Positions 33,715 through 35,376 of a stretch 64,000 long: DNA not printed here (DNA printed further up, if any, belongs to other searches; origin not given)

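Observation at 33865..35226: IPCT/DIPPS-like bifunctional cytidylyltransferase-CDP-alcohol phosphotransferase inside the hopanoid/phosphonate cluster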

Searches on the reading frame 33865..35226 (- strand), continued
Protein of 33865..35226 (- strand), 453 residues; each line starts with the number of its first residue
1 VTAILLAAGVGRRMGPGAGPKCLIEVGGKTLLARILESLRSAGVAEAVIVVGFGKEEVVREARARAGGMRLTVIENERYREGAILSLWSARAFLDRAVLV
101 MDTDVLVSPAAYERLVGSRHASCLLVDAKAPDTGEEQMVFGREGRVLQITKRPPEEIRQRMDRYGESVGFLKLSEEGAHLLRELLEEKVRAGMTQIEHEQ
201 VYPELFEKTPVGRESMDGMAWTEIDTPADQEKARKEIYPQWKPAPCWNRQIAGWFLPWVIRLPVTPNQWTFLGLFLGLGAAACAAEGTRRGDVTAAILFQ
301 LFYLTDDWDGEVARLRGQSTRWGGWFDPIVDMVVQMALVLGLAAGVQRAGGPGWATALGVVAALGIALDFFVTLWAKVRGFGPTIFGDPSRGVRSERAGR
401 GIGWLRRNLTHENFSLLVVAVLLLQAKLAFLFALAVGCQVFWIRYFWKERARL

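Call 31: find_encoding_contigs(protein=P0094, flank=10000, max_places=1)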
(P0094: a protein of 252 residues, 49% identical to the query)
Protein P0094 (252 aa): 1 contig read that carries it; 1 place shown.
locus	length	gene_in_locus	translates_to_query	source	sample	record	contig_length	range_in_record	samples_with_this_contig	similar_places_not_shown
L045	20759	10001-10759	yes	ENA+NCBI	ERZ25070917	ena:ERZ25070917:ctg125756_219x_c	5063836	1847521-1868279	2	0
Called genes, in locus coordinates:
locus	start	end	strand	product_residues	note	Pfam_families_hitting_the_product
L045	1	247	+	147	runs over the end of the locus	PF01575:MaoC_dehydratas (weak), PF13452:FAS1_DH_region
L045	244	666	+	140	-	PF01575:MaoC_dehydratas (weak)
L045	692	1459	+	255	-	PF04333:MlaA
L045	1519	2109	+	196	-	PF05494:MlaC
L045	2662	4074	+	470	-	-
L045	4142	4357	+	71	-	-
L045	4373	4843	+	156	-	PF13992:YecR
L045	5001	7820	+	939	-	PF03176:MMPL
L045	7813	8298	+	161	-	PF02776:TPP_enzyme_N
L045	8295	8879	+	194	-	PF02775:TPP_enzyme_C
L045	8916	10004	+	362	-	PF00266:Aminotran_5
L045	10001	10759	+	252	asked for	PF00483:NTP_transferase (weak), PF01128:IspD (weak), PF12804:NTP_transf_3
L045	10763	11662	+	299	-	PF04794:YdjC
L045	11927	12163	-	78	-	-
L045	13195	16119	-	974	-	PF03160:Calx-beta (faint)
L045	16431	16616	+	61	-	-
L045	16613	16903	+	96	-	PF15731:MqsA_antitoxin (weak), PF01381:HTH_3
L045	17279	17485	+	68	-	-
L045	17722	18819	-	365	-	PF01381:HTH_3 (faint), PF06114:Peptidase_M78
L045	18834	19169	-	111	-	-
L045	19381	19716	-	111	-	PF15731:MqsA_antitoxin (weak), PF13560:HTH_31, PF01381:HTH_3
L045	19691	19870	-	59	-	PF04365:BrnT_toxin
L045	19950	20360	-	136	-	-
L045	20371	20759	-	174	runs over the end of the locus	-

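Call 32: find_encoding_contigs(protein=P0115, flank=10000, max_places=1)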
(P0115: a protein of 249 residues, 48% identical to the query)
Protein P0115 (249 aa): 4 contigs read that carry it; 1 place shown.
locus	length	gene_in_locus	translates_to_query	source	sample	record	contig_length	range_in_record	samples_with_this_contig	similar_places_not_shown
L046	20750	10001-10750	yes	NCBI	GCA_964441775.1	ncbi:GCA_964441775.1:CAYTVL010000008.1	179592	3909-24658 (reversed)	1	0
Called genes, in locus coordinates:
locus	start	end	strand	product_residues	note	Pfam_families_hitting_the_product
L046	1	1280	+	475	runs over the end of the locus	-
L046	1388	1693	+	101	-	PF00034:Cytochrom_C, PF13442:Cytochrome_CBB3, PF02433:FixO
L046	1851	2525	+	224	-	PF00072:Response_reg, PF00486:Trans_reg_C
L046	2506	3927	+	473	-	PF00672:HAMP (weak), PF00512:HisKA, PF13581:HATPase_c_2 (faint), PF02518:HATPase_c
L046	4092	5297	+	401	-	PF02321:OEP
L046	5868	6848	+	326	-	PF25917:BSH_RND, PF25919:BSH_CusB, PF25973:BSH_CzcB, PF25989:YknX_C (weak)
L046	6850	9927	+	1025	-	PF00873:ACR_tran, PF03176:MMPL, PF02355:SecD_SecF_C (faint)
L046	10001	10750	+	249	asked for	PF00483:NTP_transferase, PF01128:IspD, PF12804:NTP_transf_3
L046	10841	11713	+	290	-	PF04055:Radical_SAM (faint), PF05853:BKACE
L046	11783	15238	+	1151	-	PF12773:DZR, PF13240:Zn_Ribbon_1 (faint), PF13248:Zn_ribbon_3 (faint), PF00211:Guanylate_cyc, PF13191:AAA_16, PF13401:AAA_22 (weak), PF13424:TPR_12 (faint)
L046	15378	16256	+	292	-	PF13452:FAS1_DH_region, PF01575:MaoC_dehydratas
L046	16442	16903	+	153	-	PF00903:Glyoxalase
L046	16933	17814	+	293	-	PF00561:Abhydrolase_1, PF12146:Hydrolase_4 (weak), PF12697:Abhydrolase_6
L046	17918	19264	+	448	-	PF07690:MFS_1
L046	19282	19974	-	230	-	PF03009:GDPD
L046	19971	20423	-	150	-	PF12172:zf-ChsH2 (weak), PF01796:OB_ChsH2_C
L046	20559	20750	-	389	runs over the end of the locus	PF22691:Thiolase_C_1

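Call 39: search_dna_similar(query=window:33865-35226:-, collection=plasmids, mode=protein, max_rows=15, max_evalue=0.00001)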
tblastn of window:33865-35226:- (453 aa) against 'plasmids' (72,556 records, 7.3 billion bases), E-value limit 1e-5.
Records with a match: 116; places in all: 125; records where one place covers at least 80% of the query: 0.
Best place of each record, by identity: <60% 116.
By first word of the organism name: Rhizobium 33; Roseomonas 14; Sinorhizobium 14; Mycetohabitans 9; Mesorhizobium 8; Burkholderia 4; Bacillus 4; Streptomyces 3; Pseudomonas 3; Haladaptatus 3; and 19 more.
By predicted mobility (MOB-suite, as given by PLSDB): non-mobilizable 63; conjugative 49; mobilizable 4.
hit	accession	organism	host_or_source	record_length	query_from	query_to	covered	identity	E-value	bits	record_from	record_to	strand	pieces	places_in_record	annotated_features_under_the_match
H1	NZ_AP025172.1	Cupriavidus sp. P-10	-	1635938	1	242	53%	35.2%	1e-21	105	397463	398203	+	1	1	none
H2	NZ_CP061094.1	Roseomonas marmotae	Marmota himalayana,pure culture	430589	2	244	54%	34.7%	3e-25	117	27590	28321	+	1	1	phosphocholine cytidylyltransferase family protein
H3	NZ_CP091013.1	Burkholderia cenocepacia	-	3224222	1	239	53%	33.9%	3e-18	95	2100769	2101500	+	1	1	none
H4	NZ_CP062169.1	Mycetohabitans endofungorum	Rhizopus microsporus,bacterial ...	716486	3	243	53%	33.5%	1e-21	105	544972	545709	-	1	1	phosphocholine cytidylyltransferase family protein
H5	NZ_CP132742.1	Mycetohabitans endofungorum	Rhizopus microsporus,culture isolated ...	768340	3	243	53%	33.5%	1e-21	105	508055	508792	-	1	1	phosphocholine cytidylyltransferase family protein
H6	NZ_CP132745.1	Mycetohabitans endofungorum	-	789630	3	243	53%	33.5%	1e-21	105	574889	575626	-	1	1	phosphocholine cytidylyltransferase family protein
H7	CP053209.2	Rhizobium leguminosarum bv. trifolii TA1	Trifolium spumosum L. (Annual ...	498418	3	233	51%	34.7%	3e-16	89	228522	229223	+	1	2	NTP transferase domain-containing protein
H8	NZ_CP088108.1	Rhizobium ruizarguesonis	cell culture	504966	3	233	51%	34.7%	3e-16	89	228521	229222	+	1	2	NTP transferase domain-containing protein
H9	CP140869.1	Rhizobium ruizarguesonis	Trifolium pratense,whole organism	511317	3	233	51%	34.7%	3e-16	89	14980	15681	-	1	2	NTP transferase domain-containing protein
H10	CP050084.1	Rhizobium leguminosarum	Trifolium pratense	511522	3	233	51%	34.7%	3e-16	89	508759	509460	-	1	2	NTP transferase domain-containing protein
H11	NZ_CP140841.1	Rhizobium ruizarguesonis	Trifolium pratense,whole organism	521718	3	233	51%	34.7%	3e-16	89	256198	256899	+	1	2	NTP transferase domain-containing protein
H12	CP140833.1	Rhizobium ruizarguesonis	Trifolium pratense,whole organism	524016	3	233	51%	34.7%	3e-16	89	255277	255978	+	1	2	NTP transferase domain-containing protein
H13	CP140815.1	Rhizobium ruizarguesonis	Trifolium pratense,whole organism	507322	3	233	51%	34.7%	4e-16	89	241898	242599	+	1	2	NTP transferase domain-containing protein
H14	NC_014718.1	Mycetohabitans rhizoxinica HKI 454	-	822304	1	243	54%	32.8%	6e-23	109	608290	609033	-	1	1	phosphocholine cytidylyltransferase family protein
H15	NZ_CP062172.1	Mycetohabitans rhizoxinica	Rhizopus microsporus,bacterial ...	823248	1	243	54%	32.8%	6e-23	109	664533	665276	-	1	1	phosphocholine cytidylyltransferase family protein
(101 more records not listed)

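Call 40: get_annotated_region(hit=H3, flank=9000)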
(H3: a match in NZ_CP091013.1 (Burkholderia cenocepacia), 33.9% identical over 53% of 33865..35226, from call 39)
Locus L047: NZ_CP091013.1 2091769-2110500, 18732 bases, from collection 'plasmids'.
description: Burkholderia cenocepacia strain CMCC(B)23006 plasmid unnamed1, complete sequence
organism: Burkholderia cenocepacia (NCBI taxid 95486)
taxonomy: Bacteria; Pseudomonadota; Betaproteobacteria; Burkholderiales; Burkholderiaceae; Burkholderia; Burkholderia cenocepacia
host: -; source: -; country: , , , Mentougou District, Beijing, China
typing (MOB-suite, as given by PLSDB): non-mobilizable
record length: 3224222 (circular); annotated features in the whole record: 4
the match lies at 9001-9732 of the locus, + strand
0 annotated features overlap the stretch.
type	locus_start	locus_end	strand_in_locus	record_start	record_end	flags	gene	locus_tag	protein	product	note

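Call 41: get_annotated_region(hit=H14, flank=9000)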
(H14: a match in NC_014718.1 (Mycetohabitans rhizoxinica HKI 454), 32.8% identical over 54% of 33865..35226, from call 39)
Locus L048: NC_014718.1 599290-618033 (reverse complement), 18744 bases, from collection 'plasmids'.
description: Mycetohabitans rhizoxinica HKI 454 plasmid pBRH01, complete sequence
organism: Mycetohabitans rhizoxinica HKI 454 (NCBI taxid 882378)
taxonomy: Bacteria; Pseudomonadota; Betaproteobacteria; Burkholderiales; Burkholderiaceae; Mycetohabitans; Mycetohabitans rhizoxinica; Mycetohabitans rhizoxinica HKI 454
host: -; source: -; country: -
typing (MOB-suite, as given by PLSDB): non-mobilizable
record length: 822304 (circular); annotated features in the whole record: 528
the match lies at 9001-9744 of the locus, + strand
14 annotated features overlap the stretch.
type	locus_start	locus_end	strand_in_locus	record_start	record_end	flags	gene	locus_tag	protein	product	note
CDS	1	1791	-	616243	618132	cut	-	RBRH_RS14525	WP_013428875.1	ATP-binding protein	-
CDS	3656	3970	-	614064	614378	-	-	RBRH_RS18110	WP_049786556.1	hypothetical protein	-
CDS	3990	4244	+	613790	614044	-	-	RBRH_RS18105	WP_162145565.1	hypothetical protein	-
CDS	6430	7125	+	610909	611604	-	-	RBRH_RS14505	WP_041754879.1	CDP-alcohol phosphatidyltransferase family protein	GO:0008654 - phospholipid biosynthetic process [Evidence IEA]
CDS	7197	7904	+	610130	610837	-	-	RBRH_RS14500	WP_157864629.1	2OG-Fe(II) oxygenase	-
CDS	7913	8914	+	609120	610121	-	-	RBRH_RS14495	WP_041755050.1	lysylphosphatidylglycerol synthase domain-containing protein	-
CDS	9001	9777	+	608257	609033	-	-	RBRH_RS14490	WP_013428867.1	phosphocholine cytidylyltransferase family protein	-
CDS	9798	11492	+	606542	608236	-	aepX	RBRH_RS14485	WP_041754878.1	phosphoenolpyruvate mutase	GO:0019634 - organic phosphonate metabolic process [Evidence IEA]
CDS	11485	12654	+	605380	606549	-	aepY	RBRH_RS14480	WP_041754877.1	phosphonopyruvate decarboxylase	GO:0017000 - antibiotic biosynthetic process [Evidence IEA]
CDS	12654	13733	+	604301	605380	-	-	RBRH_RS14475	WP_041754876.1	2-aminoethylphosphonate aminotransferase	-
CDS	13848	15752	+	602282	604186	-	dxs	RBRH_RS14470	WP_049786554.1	1-deoxy-D-xylulose-5-phosphate synthase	GO:0009240 - isopentenyl diphosphate biosynthetic process [Evidence IEA]; GO:0008615 - pyridoxine biosynthetic process ...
CDS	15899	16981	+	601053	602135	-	-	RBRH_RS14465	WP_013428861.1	hypothetical protein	-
CDS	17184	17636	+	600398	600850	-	-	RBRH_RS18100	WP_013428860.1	hypothetical protein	-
CDS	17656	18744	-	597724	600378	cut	-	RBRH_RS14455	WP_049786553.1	MMPL family transporter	-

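Call 48: predict_structure(alignment_id=A2)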
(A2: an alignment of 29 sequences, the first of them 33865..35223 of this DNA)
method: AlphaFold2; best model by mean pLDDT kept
length: 452 residues; sequences in the alignment: 29
mean_pLDDT: 89.0   pTM: 0.84
mean pLDDT of the five models: 89.0, 88.4, 88.1, 87.7, 87.6
residues with pLDDT >= 90: 287; 70-90: 138; 50-70: 20; < 50: 7
segments of 3 or more residues with pLDDT < 50: 391-395
pLDDT, mean of each block of 10 residues (from residue 1): 86 80 92 93 94 95 92 92 93 97 91 89 91 87 92 90 94 98 96 91 95 87 91 86 80 92 93 97 97 97 90 83 89 97 96 94 92 79 54 56 76 91 95 92 82 56
secondary structure, 60 per line:
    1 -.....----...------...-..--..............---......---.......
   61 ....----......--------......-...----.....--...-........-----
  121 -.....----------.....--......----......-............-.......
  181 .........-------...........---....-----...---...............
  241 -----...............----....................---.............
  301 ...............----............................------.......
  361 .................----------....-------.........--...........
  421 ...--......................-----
elements in order: E2-6 H30-41 E45-50 H54-64 E69-74 H83-88 E97-101 E104-106 H108-115 E122-126 E137-141 E144-149 H154-159 E161-172 H174-189 H197-207 E211-214 E220-222 H226-240 H246-260 H265-284 H288-315 H320-347 H354-377 H388-391 H399-407 H410-423 H426-447

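Call 51: fold_search(model_id=the predicted structure, library=pdb)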
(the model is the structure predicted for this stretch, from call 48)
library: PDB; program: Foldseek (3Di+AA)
matches with E <= 10: 707; with E <= 0.001: 434
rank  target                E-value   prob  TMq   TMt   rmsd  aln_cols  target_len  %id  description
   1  4mnd                  6.1e-15  1.00  0.43  0.48  11.5       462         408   21  Crystal structure of Archaeoglobus fulgidus IPCT-DIPPS bifunctional membrane protein (released 2014-07-02)
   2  6pd2_C                7.4e-14  1.00  0.47  0.35   9.9       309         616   19  PntC-AEPT: fusion protein of phosphonate-specific cytidylyltransferase and 2-aminoethylphosphonate (AEP) transaminase  (released 2019-08-07)
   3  6pd1_B                3.4e-13  1.00  0.47  0.35  11.0       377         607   17  PntC-AEPT: fusion protein of phosphonate-specific cytidylyltransferase and 2-aminoethylphosphonate (AEP) transaminase  (released 2019-08-07)
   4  6pd2_D                1.2e-12  1.00  0.46  0.35  10.2       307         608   20  PntC-AEPT: fusion protein of phosphonate-specific cytidylyltransferase and 2-aminoethylphosphonate (AEP) transaminase  (released 2019-08-07)
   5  6pd1_A                1.2e-12  1.00  0.46  0.34   9.7       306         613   19  PntC-AEPT: fusion protein of phosphonate-specific cytidylyltransferase and 2-aminoethylphosphonate (AEP) transaminase  (released 2019-08-07)
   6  6pd1_D                1.4e-12  1.00  0.47  0.35   9.1       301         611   20  PntC-AEPT: fusion protein of phosphonate-specific cytidylyltransferase and 2-aminoethylphosphonate (AEP) transaminase  (released 2019-08-07)
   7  6pd2_A                2.5e-12  1.00  0.47  0.35   8.8       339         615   17  PntC-AEPT: fusion protein of phosphonate-specific cytidylyltransferase and 2-aminoethylphosphonate (AEP) transaminase  (released 2019-08-07)
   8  6pd1_C                2.9e-12  1.00  0.46  0.34   9.1       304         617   19  PntC-AEPT: fusion protein of phosphonate-specific cytidylyltransferase and 2-aminoethylphosphonate (AEP) transaminase  (released 2019-08-07)
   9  2xme_E                3.7e-10  1.00  0.39  0.81   3.2       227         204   24  The X-ray structure of CTP:inositol-1-phosphate cytidylyltransferase from Archaeoglobus fulgidus (released 2011-05-04)
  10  1jyk                  5.3e-10  1.00  0.41  0.78   3.6       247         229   21  Catalytic Mechanism of CTP:phosphocholine Cytidylyltransferase from Streptococcus pneumoniae (LicC) (released 2002-02-22)
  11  1jyl_A                7.0e-10  1.00  0.41  0.78   3.5       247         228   21  Catalytic Mechanism of CTP:phosphocholine Cytidylyltransferase from Streptococcus pneumoniae (LicC) (released 2002-02-22)
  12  4jd0                  9.2e-10  1.00  0.43  0.75   3.9       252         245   21  Structure of the inositol-1-phosphate CTP transferase from T. maritima. (released 2013-09-18)
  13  2xme_D                1.2e-09  1.00  0.39  0.84   2.6       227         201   23  The X-ray structure of CTP:inositol-1-phosphate cytidylyltransferase from Archaeoglobus fulgidus (released 2011-05-04)
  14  2xme_F                1.5e-09  1.00  0.39  0.80   3.2       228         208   23  The X-ray structure of CTP:inositol-1-phosphate cytidylyltransferase from Archaeoglobus fulgidus (released 2011-05-04)
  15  7o2n_A                1.8e-09  1.00  0.41  0.61   5.9       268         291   18  Crystal structure of B. subtilis UGPase YngB (released 2021-04-14)
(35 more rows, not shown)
